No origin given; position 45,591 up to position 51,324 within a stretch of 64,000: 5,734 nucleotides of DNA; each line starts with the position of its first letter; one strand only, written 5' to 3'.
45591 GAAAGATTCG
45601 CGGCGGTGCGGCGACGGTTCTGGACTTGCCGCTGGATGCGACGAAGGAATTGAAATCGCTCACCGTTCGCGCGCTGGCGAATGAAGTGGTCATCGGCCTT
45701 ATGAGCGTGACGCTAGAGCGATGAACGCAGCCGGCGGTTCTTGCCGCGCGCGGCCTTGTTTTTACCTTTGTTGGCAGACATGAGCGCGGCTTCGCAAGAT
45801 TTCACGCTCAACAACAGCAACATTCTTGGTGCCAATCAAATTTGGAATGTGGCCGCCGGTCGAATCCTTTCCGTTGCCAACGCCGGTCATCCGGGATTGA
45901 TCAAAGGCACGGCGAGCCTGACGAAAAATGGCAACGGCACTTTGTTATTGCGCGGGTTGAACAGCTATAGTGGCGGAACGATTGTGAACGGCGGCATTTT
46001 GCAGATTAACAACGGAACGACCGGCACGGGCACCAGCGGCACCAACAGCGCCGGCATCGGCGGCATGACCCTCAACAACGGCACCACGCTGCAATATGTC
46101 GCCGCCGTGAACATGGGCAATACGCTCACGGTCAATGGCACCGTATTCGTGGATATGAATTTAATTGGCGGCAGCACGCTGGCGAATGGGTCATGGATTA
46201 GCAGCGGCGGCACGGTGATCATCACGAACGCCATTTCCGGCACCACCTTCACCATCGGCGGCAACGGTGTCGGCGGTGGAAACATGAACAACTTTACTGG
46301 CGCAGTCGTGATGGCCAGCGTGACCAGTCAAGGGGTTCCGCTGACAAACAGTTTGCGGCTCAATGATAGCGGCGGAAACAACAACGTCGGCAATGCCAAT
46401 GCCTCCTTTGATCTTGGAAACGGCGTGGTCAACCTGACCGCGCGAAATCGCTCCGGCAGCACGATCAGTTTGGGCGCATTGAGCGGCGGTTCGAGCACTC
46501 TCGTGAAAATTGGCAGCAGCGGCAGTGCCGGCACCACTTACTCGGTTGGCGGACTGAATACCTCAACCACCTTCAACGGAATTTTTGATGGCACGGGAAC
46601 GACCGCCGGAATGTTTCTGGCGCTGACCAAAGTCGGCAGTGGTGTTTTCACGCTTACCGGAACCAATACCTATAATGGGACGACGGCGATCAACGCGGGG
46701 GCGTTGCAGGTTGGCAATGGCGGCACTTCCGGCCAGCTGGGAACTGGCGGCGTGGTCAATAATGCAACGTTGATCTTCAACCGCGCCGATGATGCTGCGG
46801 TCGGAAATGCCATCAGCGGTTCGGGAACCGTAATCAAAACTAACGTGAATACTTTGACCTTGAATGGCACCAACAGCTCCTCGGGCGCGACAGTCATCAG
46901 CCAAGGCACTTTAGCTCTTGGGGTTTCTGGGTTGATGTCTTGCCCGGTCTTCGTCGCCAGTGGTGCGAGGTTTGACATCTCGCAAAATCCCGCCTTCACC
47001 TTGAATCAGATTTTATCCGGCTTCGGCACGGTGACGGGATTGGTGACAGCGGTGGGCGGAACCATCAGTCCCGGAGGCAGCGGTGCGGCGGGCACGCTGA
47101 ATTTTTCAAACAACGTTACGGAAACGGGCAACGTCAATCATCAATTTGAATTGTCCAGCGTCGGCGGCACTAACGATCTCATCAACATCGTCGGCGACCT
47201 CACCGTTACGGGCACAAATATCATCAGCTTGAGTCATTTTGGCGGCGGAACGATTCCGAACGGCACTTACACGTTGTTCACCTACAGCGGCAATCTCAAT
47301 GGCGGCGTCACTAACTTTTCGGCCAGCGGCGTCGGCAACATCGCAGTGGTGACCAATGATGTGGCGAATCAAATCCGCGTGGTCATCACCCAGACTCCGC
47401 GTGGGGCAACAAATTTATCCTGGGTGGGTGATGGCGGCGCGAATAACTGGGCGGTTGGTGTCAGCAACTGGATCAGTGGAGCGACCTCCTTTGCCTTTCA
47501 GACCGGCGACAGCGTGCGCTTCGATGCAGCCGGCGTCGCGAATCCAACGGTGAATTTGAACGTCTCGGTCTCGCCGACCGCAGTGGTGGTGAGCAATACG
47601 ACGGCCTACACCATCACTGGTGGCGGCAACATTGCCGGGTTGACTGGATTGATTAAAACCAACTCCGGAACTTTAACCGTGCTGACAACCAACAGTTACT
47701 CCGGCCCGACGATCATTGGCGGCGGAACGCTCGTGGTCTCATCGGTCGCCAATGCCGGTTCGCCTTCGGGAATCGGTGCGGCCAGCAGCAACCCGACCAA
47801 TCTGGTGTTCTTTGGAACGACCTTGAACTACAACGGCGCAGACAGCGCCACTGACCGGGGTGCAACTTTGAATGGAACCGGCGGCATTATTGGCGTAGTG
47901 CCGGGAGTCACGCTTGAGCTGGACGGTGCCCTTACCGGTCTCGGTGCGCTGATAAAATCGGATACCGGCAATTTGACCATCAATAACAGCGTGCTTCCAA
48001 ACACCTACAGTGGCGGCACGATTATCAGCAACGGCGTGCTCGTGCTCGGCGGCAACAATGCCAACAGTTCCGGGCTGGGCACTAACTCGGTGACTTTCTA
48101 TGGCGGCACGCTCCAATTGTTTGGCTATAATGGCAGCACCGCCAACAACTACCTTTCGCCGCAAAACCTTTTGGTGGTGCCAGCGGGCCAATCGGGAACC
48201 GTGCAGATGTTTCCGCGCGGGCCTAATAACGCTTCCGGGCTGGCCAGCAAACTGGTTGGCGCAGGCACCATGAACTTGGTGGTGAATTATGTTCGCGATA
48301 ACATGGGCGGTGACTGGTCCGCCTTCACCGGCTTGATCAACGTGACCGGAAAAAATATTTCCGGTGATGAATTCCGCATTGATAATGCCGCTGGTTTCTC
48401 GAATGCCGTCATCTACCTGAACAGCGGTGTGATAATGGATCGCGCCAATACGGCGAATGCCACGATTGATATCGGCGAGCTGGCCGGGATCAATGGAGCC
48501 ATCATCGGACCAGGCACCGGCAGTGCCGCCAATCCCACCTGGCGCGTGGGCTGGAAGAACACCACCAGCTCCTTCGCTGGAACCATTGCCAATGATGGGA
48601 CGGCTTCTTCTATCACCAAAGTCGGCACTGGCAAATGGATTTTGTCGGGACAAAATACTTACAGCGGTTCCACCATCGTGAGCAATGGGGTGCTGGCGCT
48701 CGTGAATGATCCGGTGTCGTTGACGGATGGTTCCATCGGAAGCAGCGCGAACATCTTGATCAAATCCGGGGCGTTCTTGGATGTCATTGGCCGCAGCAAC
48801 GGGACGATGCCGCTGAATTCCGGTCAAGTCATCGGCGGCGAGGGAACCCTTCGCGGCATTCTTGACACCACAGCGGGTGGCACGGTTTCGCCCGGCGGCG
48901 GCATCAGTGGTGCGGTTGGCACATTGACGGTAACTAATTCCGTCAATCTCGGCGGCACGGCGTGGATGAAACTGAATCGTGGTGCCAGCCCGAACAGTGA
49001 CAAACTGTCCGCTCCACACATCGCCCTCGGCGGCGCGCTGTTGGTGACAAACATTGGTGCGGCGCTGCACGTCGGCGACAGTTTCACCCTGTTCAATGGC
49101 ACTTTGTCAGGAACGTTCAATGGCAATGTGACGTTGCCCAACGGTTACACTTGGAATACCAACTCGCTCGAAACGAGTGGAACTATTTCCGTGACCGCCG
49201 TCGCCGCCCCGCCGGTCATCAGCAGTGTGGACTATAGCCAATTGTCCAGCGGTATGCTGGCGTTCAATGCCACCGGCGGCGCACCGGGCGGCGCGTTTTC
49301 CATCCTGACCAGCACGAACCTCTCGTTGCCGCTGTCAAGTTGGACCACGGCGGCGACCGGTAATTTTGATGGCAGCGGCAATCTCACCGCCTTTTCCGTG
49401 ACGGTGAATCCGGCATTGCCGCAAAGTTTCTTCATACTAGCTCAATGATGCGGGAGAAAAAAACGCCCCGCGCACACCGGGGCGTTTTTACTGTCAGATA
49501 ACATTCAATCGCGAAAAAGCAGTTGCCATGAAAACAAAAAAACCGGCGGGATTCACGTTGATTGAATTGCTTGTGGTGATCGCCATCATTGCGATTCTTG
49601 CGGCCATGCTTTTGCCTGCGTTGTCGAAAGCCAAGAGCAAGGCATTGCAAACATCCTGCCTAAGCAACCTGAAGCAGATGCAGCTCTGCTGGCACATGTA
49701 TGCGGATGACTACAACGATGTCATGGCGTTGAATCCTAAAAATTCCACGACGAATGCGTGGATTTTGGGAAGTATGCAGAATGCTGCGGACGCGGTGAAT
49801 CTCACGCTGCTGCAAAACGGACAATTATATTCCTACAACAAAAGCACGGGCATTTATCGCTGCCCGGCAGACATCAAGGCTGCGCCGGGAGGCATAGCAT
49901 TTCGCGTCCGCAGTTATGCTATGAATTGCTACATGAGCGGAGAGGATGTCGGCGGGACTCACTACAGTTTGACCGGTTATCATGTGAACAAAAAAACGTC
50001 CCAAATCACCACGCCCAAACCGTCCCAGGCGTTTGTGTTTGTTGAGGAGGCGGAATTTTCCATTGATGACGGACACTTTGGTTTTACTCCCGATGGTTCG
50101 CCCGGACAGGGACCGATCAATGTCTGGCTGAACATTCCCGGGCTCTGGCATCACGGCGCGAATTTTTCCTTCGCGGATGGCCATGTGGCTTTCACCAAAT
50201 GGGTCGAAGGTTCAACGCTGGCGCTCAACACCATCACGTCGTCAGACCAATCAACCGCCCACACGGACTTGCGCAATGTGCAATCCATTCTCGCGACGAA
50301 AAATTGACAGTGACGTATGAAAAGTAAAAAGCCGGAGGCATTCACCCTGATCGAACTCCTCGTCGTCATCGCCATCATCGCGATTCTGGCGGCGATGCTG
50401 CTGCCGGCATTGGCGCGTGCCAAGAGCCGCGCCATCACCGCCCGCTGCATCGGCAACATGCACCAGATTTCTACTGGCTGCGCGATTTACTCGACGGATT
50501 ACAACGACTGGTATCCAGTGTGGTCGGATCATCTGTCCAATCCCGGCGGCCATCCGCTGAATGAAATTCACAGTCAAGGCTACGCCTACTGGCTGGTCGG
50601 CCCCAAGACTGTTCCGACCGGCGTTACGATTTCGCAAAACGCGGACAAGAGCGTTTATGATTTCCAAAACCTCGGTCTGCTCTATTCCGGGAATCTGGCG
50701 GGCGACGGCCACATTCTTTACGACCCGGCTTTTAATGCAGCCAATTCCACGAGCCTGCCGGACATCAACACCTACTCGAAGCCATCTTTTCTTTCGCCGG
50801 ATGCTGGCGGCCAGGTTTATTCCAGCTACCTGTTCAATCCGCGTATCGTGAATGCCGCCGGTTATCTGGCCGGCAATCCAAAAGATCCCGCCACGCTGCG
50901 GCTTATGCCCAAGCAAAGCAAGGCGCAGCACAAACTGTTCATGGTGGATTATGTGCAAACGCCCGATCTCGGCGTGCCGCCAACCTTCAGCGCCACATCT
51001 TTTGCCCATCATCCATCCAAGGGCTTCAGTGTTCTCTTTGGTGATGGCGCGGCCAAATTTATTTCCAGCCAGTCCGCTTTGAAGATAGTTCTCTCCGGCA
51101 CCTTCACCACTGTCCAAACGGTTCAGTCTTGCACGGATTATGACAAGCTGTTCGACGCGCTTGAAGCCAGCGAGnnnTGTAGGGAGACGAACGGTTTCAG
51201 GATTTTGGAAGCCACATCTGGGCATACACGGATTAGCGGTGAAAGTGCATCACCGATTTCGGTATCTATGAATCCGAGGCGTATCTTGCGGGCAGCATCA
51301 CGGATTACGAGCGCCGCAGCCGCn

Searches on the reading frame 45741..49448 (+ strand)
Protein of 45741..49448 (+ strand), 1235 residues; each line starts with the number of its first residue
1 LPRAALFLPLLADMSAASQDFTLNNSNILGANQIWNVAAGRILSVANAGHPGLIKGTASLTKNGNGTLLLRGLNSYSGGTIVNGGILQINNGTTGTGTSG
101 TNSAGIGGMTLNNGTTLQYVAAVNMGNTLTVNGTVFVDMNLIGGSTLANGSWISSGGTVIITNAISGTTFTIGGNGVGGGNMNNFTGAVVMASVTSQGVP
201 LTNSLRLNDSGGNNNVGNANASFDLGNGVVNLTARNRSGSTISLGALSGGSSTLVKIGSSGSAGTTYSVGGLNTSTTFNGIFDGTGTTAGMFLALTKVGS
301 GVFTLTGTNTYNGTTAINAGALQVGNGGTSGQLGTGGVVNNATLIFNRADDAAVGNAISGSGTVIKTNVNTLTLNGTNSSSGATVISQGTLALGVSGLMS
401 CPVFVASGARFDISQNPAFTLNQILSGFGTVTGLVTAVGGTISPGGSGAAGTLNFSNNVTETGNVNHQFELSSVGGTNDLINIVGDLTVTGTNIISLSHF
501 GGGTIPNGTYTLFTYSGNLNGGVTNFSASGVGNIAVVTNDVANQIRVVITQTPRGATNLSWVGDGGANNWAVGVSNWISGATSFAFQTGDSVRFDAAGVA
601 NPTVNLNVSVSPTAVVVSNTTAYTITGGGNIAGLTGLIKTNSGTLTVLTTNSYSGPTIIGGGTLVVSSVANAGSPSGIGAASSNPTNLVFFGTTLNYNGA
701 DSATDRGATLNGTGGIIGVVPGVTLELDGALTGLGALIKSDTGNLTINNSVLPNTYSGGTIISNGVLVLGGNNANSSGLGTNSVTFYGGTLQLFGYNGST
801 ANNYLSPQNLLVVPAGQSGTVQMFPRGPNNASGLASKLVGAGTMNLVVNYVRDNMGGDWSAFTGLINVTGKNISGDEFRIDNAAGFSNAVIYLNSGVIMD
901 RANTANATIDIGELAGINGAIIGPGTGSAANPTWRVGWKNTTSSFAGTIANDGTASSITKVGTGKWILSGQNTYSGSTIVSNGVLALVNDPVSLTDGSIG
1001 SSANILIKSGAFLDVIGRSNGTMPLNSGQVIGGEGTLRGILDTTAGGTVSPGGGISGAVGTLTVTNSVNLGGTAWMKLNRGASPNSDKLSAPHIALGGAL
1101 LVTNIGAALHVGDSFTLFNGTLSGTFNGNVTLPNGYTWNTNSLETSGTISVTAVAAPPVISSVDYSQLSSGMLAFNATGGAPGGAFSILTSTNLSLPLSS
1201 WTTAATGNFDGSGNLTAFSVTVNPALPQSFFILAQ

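Call 10: search_protein_families(library=pfam, proteins=[window:45741-49448:+], max_evalue=0.001)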
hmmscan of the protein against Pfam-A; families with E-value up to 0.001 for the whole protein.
window:45741-49448:+ (1235 aa): 1 family
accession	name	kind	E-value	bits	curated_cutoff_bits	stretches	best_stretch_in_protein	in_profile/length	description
PF12951.13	PATR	-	2.3e-30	104.7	27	6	958-987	1-30/30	Passenger-associated-transport-repeat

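Call 78: search_protein_families(library=ncbifam, proteins=[window:45741-49448:+], max_evalue=1)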
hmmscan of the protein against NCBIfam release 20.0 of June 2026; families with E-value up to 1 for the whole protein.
window:45741-49448:+ (1235 aa): 3 families
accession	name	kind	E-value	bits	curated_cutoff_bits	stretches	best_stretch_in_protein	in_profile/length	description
TIGR02601.1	autotrns_rpt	repeat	2.9e-30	103.6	19.85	6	59-90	1-32/32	beta strand repeat protein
NF051851.1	AtpSerPepEprS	equivalog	0.065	11.2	1700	2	955-987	449-481/988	autotransporter serine peptidase EprS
NF011847.1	PRK15319.1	equivalog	0.19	8.8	2249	2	297-674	703-1053/2050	fibronectin-binding autotransporter adhesin ShdA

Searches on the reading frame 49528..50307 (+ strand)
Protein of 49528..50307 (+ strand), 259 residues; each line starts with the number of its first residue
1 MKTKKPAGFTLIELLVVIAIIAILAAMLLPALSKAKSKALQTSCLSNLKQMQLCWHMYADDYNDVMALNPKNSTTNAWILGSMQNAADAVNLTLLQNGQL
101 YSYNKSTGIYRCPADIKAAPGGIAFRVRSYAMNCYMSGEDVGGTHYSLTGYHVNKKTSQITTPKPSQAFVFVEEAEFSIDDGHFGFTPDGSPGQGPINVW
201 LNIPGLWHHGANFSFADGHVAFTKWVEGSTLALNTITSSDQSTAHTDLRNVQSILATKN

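Call 9: search_protein_families(library=ncbifam, proteins=[window:49528-50307:+], max_evalue=0.01)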
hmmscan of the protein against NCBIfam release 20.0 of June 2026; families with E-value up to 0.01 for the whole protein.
window:49528-50307:+ (259 aa): 14 families
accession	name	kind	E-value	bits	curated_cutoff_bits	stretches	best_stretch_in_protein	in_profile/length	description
NF040999.1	pilin_ComGC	equivalog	4.7e-09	36.3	75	1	7-62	2-57/84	competence type IV pilus major pilin ComGC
NF041775.1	typeIV_PilA_Myxo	equivalog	2.5e-08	34.1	400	1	7-53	11-57/214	type IV pilin protein PilA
TIGR01710.1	typeII_sec_gspG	equivalog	3e-08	33.8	88.85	1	8-61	2-55/134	type II secretion system major pseudopilin GspG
NF007862.0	PRK10574.1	equivalog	4.2e-08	33.4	138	1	5-49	3-47/145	prepilin peptidase-dependent pilin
TIGR02532.1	IV_pilin_GFxxxE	domain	5.6e-08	32.3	16.3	1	7-29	2-24/24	prepilin-type N-terminal cleavage/methylation domain-containing protein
TIGR01708.2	typeII_sec_gspH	equivalog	2.5e-07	30.8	80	1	7-42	2-38/169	type II secretion system minor pseudopilin GspH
NF041013.1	T4P_ComGE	equivalog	1.9e-06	27.8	49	1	6-40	3-40/83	competence type IV pilus minor pilin ComGE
TIGR02596.1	TIGR02596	subfamily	7.8e-05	22.8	70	1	9-41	1-34/196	Verru_Chthon cassette protein D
NF040982.1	ComGD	equivalog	0.00019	21.8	70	1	7-71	2-66/139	competence type IV pilus minor pilin ComGD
NF007800.0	PRK10506.1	equivalog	0.0002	21.2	158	1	3-87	5-88/163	prepilin peptidase-dependent protein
TIGR04294.2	pre_pil_HX9DG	domain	0.00026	20.7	19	1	210-222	8-20/22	H-X9-DG-CTERM domain-containing protein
TIGR01707.1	gspI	equivalog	0.0027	18.2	44.35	1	8-36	1-29/101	type II secretion system minor pseudopilin GspI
TIGR01711.1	gspJ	equivalog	0.0035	17.2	64.85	1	7-26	1-20/192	type II secretion system minor pseudopilin GspJ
NF041002.1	pilin_ComGF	equivalog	0.0065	16.7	80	1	7-41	2-35/139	competence type IV pilus minor pilin ComGF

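Call 43: find_homologous_proteins(query=window:49528-50307:+, max_evalue=0.00001)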
Query window:49528-50307:+ (259 aa): 7998 proteins with E <= 0.00001 among 8000 candidates; the best 120 are listed.
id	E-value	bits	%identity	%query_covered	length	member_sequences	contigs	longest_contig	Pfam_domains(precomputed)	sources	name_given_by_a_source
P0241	1.1e-162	557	94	100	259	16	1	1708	PF07963.18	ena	-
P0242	4.6e-135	467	78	100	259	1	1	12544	PF07963.18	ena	-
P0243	2.4e-134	465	80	100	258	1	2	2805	PF07963.18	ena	-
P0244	2.3e-128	445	75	99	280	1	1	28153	PF07963.18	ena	-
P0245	2.3e-125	435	73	99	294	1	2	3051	PF07963.18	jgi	jgi:prepilin-type N-terminal cleavage/methylation domain-containing protein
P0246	4.2e-123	428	73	97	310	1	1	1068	PF07963.18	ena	-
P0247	6.7e-123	427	73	99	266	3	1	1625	PF07963.18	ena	-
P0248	1.6e-120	419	72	99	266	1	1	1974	PF07963.18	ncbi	-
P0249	1.7e-120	419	71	97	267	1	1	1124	PF07963.18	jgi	jgi:prepilin-type N-terminal cleavage/methylation domain-containing protein/prepilin-type processing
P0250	1.5e-119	416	71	100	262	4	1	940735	PF07963.18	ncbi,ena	-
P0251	1.5e-119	416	79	88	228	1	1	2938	-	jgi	jgi:prepilin-type processing-associated H-X9-DG protein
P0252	2.3e-119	415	73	96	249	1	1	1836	-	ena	-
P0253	1.1e-118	413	72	96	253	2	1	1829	-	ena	-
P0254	1.6e-118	413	71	98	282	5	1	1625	PF07963.18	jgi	jgi:prepilin-type N-terminal cleavage/methylation domain-containing protein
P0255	7.4e-118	411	71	99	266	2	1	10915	PF07963.18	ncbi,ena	-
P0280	7.4e-110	384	68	97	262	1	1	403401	PF07963.18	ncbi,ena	-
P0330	2.1e-88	314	60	98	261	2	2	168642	PF07963.18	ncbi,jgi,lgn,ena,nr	ncbi:MAG TPA: prepilin-type N-terminal cleavage/methylation domain-containing protein [Verrucomicrob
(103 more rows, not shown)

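Call 48: find_encoding_contigs(protein=P0250, flank=8000, max_places=2)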
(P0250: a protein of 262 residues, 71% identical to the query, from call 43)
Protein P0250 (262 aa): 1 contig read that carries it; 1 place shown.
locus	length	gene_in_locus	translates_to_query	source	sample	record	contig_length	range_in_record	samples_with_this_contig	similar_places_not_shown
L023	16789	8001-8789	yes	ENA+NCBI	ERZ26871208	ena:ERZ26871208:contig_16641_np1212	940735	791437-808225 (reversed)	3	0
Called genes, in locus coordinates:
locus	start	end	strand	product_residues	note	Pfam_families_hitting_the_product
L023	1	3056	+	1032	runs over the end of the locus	PF07494:Reg_prop (weak), PF10983:DUF2793 (faint), PF07495:Y_Y_Y, PF07730:HisKA_3, PF02518:HATPase_c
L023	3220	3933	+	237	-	PF00072:Response_reg, PF00196:GerE, PF04545:Sigma70_r4 (faint), PF08281:Sigma70_r4_2, PF13384:HTH_23 (weak)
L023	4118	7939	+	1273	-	PF12951:PATR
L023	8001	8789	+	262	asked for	PF07963:N_methyl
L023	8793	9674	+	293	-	PF07963:N_methyl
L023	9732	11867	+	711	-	-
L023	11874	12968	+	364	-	-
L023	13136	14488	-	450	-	-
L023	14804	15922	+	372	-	PF07470:Glyco_hydro_88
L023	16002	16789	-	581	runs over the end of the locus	PF01095:Pectinesterase, PF02129:Peptidase_S15 (faint), PF00135:COesterase, PF20434:BD-FAE, PF07859:Abhydrolase_3, PF12146:Hydrolase_4 (faint), PF00326:Peptidase_S9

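Call 49: find_encoding_contigs(protein=P0280, flank=8000, max_places=2)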
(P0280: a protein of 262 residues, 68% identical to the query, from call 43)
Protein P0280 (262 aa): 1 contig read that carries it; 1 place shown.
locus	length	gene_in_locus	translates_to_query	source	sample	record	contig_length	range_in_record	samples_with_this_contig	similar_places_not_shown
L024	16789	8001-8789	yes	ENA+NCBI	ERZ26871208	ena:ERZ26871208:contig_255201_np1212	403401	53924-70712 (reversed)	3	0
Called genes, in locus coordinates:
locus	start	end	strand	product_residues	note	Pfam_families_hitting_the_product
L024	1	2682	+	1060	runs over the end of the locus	PF07494:Reg_prop (weak), PF23748:Beta-prop_LRRK2 (faint), PF07495:Y_Y_Y, PF07730:HisKA_3, PF02518:HATPase_c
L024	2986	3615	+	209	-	PF00072:Response_reg, PF00196:GerE, PF08281:Sigma70_r4_2 (weak)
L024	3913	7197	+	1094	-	PF12951:PATR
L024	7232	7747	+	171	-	-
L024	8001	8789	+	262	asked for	PF07963:N_methyl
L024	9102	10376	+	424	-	PF16257:UxaE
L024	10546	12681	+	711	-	-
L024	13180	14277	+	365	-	-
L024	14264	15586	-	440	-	PF04616:Glyco_hydro_43, PF14200:RicinB_lectin_2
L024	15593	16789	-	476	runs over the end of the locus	PF16499:Melibiase_2, PF17801:Melibiase_C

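Call 50: find_encoding_contigs(protein=P0330, flank=8000, max_places=2)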
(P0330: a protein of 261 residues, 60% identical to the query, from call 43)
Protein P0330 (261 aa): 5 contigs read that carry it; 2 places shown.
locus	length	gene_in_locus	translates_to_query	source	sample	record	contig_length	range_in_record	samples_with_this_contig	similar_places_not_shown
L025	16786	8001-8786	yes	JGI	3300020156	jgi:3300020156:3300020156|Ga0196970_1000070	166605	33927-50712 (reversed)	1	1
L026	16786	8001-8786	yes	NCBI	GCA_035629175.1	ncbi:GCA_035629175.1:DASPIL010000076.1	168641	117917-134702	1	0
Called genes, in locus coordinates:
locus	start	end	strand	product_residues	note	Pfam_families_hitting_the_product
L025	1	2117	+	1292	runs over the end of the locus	PF12951:PATR, PF07679:I-set, PF13895:Ig_2 (faint), PF13927:Ig_3, PF13385:Laminin_G_3, PF13927:Ig_3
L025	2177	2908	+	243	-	PF07963:N_methyl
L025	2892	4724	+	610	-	PF12831:FAD_oxidored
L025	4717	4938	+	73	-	-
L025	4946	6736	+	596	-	PF03663:Glyco_hydro_76, PF04450:BSP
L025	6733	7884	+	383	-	PF07470:Glyco_hydro_88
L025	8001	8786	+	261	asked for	PF07963:N_methyl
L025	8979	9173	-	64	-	-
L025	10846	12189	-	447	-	PF02812:ELFV_dehydrog_N, PF00208:ELFV_dehydrog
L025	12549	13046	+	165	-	-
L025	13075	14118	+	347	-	PF00512:HisKA, PF02518:HATPase_c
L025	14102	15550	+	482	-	PF00072:Response_reg, PF00158:Sigma54_activat, PF14532:Sigma54_activ_2, PF00004:AAA (weak), PF07728:AAA_5, PF25601:AAA_lid_14, PF02954:HTH_8 (weak)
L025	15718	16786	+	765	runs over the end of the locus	PF22085:NorB_cytochrome_c-like, PF00115:COX1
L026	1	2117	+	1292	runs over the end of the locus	PF12951:PATR, PF07679:I-set, PF13895:Ig_2 (faint), PF13927:Ig_3, PF13385:Laminin_G_3, PF13927:Ig_3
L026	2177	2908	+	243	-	PF07963:N_methyl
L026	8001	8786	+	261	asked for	PF07963:N_methyl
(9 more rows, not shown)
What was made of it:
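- Relatives of paralogue 49528-50307 show sensor kinase, regulator, PATR protein, H-X9-DG, then CAZymes (calls 48-50).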

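Call 70: search_protein_families(library=pfam, proteins=[window:49528-50307:+], max_evalue=1)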
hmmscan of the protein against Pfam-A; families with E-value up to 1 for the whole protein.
window:49528-50307:+ (259 aa): 4 families
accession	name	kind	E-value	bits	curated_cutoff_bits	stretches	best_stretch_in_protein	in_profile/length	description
PF07963.17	N_methyl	-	3.1e-09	36.5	21.2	1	4-29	2-27/27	Prokaryotic N-terminal methylation motif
PF07596.16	SBP_bac_10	-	6.9e-05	23.5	23.3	1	35-143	3-122/268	Protein of unknown function (DUF1559)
PF19529.4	DUF6057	-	0.08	12.2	29.8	1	14-100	234-319/569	Family of unknown function (DUF6057)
PF01241.23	PSI_PSAK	-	0.091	13.2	23.2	1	2-34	32-67/70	Photosystem I psaG / psaK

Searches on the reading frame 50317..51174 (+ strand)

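Call 70: search_protein_families(library=pfam, proteins=[window:50317-51174:+], max_evalue=1)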
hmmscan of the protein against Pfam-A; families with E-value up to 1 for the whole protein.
window:50317-51174:+ (286 aa): 2 families
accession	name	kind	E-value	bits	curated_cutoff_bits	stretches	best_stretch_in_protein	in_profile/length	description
PF07963.17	N_methyl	-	6.4e-08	32.3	21.2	1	8-29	6-27/27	Prokaryotic N-terminal methylation motif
PF07596.16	SBP_bac_10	-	0.0005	20.6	23.3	1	204-252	217-264/268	Protein of unknown function (DUF1559)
